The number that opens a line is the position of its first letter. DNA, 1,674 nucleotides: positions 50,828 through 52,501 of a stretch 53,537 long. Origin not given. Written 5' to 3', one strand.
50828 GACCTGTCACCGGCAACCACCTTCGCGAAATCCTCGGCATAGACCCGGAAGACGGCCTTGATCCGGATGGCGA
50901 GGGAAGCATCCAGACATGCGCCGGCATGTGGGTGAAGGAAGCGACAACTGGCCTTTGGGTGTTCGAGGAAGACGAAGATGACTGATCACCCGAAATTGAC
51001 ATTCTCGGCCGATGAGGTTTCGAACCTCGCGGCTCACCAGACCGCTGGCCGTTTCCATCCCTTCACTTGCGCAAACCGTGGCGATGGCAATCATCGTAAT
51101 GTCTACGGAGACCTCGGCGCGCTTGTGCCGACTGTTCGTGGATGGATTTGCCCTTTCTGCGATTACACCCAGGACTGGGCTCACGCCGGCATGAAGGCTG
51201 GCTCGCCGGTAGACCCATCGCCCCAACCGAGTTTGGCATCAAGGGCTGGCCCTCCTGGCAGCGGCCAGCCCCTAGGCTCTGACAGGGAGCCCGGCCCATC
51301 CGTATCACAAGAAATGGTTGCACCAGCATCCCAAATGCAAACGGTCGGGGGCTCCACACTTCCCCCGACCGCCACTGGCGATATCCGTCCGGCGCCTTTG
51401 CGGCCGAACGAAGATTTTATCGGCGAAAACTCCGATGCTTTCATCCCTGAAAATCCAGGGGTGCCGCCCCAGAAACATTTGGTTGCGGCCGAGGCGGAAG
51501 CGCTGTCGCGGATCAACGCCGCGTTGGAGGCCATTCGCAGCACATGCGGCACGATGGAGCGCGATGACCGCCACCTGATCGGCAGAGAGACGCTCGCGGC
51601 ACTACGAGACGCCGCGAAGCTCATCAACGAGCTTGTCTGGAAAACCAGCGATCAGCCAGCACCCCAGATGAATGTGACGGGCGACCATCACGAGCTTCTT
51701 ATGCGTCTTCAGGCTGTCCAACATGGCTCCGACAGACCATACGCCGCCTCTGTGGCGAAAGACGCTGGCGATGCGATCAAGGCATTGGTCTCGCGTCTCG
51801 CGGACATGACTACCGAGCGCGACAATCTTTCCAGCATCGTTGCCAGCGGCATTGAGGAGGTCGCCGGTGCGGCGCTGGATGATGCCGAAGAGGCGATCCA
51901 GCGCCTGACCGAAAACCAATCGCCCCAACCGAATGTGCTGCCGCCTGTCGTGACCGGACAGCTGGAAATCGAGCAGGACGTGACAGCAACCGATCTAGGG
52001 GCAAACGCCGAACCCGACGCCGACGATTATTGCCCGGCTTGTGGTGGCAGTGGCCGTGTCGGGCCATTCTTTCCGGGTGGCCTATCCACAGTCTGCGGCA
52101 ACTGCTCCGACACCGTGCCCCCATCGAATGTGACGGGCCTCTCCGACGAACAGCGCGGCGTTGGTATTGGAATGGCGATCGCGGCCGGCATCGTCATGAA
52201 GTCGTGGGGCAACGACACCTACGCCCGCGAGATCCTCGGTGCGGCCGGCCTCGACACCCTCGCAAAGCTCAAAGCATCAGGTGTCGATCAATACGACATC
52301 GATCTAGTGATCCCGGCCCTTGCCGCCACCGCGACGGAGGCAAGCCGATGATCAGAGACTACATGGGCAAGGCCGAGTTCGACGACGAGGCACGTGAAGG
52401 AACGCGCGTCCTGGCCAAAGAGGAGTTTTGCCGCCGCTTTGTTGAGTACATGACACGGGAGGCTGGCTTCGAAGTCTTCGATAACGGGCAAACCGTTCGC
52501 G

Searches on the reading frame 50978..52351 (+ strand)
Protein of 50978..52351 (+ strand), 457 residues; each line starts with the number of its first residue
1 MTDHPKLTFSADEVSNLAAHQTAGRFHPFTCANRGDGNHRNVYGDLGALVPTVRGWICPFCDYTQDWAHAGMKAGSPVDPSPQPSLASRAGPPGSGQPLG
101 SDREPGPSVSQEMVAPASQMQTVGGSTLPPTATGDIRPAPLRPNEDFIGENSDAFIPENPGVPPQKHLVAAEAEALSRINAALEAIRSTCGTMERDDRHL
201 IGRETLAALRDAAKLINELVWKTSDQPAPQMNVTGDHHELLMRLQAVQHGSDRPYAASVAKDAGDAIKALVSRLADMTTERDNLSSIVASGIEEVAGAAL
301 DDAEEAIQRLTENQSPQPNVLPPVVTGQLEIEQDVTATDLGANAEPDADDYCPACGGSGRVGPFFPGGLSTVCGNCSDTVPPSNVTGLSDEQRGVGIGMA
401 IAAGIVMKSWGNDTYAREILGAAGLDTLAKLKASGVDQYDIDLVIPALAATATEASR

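Call 10: search_protein_families(library=pfam, proteins=[window:50978-52351:+], max_evalue=0.01)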
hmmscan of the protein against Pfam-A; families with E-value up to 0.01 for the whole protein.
window:50978-52351:+ (457 aa): 0 families

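Call 11: search_protein_families(library=phrogs, proteins=[window:50978-52351:+], max_evalue=0.001)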
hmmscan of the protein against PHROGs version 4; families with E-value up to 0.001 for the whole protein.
window:50978-52351:+ (457 aa): 0 families

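Call 36: search_protein_families(library=ncbifam, proteins=[window:50978-52351:+], max_evalue=0.01)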
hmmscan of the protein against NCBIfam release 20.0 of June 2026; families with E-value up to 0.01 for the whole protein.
window:50978-52351:+ (457 aa): 0 families

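Call 105: find_homologous_proteins(query=window:50978-52351:+, max_evalue=0.001)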
Query window:50978-52351:+ (457 aa): 7 proteins with E <= 0.001 among 8000 candidates.
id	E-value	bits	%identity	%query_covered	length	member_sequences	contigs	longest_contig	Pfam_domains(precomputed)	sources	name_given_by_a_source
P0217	3.2e-92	328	99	31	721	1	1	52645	PF16473.12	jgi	jgi:hypothetical protein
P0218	7.5e-40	155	68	17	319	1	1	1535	-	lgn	-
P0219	6.7e-33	132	64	21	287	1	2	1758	-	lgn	-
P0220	1.3e-27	115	81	16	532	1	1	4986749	-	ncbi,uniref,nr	ncbi:hypothetical protein F4V91_08100 [Neorhizobium galegae]|uniref:Uncharacterized protein n=1 Tax=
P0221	2.2e-26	111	75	14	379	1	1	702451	PF09397.17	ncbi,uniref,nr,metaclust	ncbi:DNA translocase FtsK [Salipiger mucosus]|uniref:Cell division protein FtsK n=1 Tax=Salipiger mu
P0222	1.7e-25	108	78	15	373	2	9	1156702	PF01368.28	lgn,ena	-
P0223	8.6e-8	50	45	14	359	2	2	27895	-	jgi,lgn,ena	jgi:hypothetical protein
